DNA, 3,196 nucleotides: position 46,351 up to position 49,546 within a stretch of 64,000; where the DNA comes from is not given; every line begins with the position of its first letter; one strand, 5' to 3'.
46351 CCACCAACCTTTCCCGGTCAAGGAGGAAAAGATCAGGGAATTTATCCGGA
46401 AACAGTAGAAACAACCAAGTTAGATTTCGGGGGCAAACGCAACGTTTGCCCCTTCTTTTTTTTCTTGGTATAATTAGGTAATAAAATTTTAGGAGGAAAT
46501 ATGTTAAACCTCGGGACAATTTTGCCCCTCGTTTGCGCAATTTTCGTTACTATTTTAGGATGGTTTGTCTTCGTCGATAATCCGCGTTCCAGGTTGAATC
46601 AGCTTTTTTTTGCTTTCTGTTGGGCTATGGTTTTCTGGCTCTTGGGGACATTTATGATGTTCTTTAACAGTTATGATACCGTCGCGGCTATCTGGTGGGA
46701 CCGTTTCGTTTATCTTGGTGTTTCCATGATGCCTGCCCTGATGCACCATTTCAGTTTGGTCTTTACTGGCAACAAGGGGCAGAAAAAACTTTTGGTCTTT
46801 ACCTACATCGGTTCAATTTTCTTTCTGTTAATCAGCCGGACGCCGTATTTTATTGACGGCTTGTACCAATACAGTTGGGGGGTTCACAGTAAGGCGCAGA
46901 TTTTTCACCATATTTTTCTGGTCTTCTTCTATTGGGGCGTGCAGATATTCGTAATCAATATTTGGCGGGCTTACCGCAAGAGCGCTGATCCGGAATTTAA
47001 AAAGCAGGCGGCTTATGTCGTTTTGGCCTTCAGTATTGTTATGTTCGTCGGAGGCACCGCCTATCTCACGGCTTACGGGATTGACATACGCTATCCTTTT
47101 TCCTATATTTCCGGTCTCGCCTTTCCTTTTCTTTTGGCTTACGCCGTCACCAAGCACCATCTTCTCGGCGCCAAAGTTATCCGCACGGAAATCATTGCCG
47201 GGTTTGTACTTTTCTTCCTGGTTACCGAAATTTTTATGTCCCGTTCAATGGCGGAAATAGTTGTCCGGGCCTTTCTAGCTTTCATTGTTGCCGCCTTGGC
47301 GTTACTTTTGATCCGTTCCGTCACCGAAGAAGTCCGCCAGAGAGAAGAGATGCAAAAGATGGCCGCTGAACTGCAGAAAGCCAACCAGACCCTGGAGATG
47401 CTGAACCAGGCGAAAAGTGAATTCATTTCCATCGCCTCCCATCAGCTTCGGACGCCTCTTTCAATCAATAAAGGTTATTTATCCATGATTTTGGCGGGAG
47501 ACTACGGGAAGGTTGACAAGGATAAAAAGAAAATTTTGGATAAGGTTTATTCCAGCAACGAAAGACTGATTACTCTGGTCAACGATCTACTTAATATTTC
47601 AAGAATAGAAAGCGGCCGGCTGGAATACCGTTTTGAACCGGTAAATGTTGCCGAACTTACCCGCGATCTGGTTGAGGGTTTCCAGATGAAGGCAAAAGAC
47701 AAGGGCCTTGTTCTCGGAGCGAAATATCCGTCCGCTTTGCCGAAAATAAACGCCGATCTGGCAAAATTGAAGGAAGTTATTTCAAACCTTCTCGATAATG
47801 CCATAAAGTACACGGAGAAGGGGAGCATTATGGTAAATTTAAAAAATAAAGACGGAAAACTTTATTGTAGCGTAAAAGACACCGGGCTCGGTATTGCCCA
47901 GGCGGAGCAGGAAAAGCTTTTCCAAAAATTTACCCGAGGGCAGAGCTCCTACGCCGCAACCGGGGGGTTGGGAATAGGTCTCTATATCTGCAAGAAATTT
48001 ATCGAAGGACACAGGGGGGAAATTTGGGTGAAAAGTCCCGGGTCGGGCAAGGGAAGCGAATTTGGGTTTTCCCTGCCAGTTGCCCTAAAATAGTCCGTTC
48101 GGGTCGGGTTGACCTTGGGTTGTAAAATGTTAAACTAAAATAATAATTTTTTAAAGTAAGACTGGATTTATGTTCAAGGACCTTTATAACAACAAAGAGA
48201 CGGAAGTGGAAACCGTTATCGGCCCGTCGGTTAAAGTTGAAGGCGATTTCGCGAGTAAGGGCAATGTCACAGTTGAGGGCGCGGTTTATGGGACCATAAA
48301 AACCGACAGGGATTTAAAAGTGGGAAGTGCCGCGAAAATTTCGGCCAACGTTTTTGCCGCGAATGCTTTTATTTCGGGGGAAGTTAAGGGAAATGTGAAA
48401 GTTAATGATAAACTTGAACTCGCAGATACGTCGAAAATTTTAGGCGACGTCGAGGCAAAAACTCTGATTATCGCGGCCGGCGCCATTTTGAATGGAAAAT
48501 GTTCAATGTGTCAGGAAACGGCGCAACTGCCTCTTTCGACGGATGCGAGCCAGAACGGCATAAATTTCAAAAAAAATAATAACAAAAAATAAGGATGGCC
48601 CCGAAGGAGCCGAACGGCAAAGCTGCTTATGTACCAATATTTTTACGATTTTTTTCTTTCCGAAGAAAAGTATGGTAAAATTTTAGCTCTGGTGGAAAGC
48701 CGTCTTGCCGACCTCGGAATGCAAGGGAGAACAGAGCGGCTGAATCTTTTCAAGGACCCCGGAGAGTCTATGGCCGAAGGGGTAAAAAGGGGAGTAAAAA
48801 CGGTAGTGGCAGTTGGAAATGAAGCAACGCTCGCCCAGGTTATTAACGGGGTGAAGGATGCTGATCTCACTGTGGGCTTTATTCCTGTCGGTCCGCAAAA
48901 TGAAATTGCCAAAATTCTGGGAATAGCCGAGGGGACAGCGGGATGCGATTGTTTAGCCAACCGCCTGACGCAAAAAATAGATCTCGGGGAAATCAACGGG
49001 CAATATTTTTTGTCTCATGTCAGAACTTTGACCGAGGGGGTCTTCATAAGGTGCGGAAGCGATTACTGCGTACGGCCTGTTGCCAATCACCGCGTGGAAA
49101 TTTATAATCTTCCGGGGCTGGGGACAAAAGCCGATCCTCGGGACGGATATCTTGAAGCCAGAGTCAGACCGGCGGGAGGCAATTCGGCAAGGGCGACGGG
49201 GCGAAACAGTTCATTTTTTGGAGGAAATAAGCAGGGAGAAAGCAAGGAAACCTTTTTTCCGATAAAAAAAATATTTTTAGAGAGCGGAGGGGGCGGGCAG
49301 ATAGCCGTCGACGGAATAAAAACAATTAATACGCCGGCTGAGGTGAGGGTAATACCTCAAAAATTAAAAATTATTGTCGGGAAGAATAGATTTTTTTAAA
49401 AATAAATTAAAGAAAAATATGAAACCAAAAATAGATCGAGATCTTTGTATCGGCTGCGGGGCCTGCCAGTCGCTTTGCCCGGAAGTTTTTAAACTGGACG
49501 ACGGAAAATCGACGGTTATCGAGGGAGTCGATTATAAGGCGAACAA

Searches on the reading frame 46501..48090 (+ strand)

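Call 24: search_protein_families(library=pfam, max_evalue=0.00001, proteins=[window:46501-48090:+])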
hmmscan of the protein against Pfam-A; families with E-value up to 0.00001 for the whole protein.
window:46501-48090:+ (530 aa): 3 families
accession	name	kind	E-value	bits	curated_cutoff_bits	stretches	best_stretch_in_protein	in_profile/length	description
PF02518.31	HATPase_c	-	8.7e-26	91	26.4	1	419-527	2-109/111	Histidine kinase-, DNA gyrase B-, and HSP90-like ATPase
PF00512.31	HisKA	-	4.7e-17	62.2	26.9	1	304-372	1-66/66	His Kinase A (phospho-acceptor) domain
PF16927.11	HisKA_7TM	-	8.2e-12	45.9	28.6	1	10-222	3-220/224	N-terminal 7TM region of histidine kinase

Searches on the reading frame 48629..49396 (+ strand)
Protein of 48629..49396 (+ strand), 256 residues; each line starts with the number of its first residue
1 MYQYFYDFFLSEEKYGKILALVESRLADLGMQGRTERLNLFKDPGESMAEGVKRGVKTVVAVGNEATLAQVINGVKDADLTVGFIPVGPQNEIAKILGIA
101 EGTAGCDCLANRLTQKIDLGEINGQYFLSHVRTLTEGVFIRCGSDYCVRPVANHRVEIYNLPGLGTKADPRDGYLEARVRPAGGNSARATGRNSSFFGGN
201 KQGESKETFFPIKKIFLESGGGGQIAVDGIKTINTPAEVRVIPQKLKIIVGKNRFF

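Call 25: search_protein_families(library=pfam, max_evalue=0.00001, proteins=[window:48629-49396:+])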
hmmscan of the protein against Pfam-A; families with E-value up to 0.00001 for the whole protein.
window:48629-49396:+ (256 aa): 1 family
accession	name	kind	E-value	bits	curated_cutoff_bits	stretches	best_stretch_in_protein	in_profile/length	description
PF00781.29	DAGK_cat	-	1.4e-09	38.1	23.6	1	13-122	13-125/125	Diacylglycerol kinase catalytic domain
